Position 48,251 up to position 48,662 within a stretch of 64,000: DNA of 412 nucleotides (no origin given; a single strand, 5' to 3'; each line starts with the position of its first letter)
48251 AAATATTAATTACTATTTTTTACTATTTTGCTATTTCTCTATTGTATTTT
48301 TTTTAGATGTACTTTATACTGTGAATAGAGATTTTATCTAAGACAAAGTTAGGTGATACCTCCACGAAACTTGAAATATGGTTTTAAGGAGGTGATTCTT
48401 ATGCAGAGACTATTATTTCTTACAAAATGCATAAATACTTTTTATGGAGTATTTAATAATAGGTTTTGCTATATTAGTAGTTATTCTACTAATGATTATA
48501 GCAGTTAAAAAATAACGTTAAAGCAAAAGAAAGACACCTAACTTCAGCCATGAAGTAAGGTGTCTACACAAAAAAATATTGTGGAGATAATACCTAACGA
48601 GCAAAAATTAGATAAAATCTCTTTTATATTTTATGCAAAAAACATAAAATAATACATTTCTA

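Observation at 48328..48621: Inverted-repeat-bounded 294-bp element with a strongly ribosome-bound small ORF, a toxin-like hydrophobic frame and a stable hairpin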

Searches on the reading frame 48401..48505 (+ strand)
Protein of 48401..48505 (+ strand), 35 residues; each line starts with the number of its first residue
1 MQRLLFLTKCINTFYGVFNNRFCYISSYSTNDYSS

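Call 37: search_protein_families(library=pfam, proteins=[window:48401-48505:+], max_evalue=10)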
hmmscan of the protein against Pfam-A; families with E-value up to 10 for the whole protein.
seq(35 aa): 0 families

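Call 38: search_protein_families(library=ncbifam, proteins=[window:48401-48505:+], max_evalue=10)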
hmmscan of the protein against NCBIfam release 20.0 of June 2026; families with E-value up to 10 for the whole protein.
seq(35 aa): 0 families

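Call 57: search_protein_representatives(protein=window:48401-48505:+)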
Query: 35 residues. Proteins with E-value up to 0.001 (for the whole library): 3; up to 1e-10: 1; up to 1e-30: 0. The best 3 are listed.
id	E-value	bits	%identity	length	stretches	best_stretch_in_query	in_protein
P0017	4.3e-11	56.4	50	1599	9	9-30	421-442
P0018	5.8e-05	38.0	37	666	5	8-32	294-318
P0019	6.7e-04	34.8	39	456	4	8-25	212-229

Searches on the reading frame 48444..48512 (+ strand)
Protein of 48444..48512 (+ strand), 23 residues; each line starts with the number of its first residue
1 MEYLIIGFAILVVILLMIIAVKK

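Call 37: search_protein_families(library=pfam, proteins=[window:48444-48512:+], max_evalue=10)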
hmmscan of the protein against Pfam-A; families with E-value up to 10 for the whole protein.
seq(23 aa): 1 family
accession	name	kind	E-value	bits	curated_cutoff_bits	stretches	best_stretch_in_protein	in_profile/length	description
PF24418.1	DUF7550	-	0.65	10.2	27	1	4-21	38-55/59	Family of unknown function (DUF7550)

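Call 38: search_protein_families(library=ncbifam, proteins=[window:48444-48512:+], max_evalue=10)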
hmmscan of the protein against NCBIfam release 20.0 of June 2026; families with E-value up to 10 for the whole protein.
seq(23 aa): 1 family
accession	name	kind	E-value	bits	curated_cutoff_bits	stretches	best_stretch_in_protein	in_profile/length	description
NF033486.1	harvest_ssl1498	equivalog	0.094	12.6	45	1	2-21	30-50/53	photosystem II assembly protein Psb34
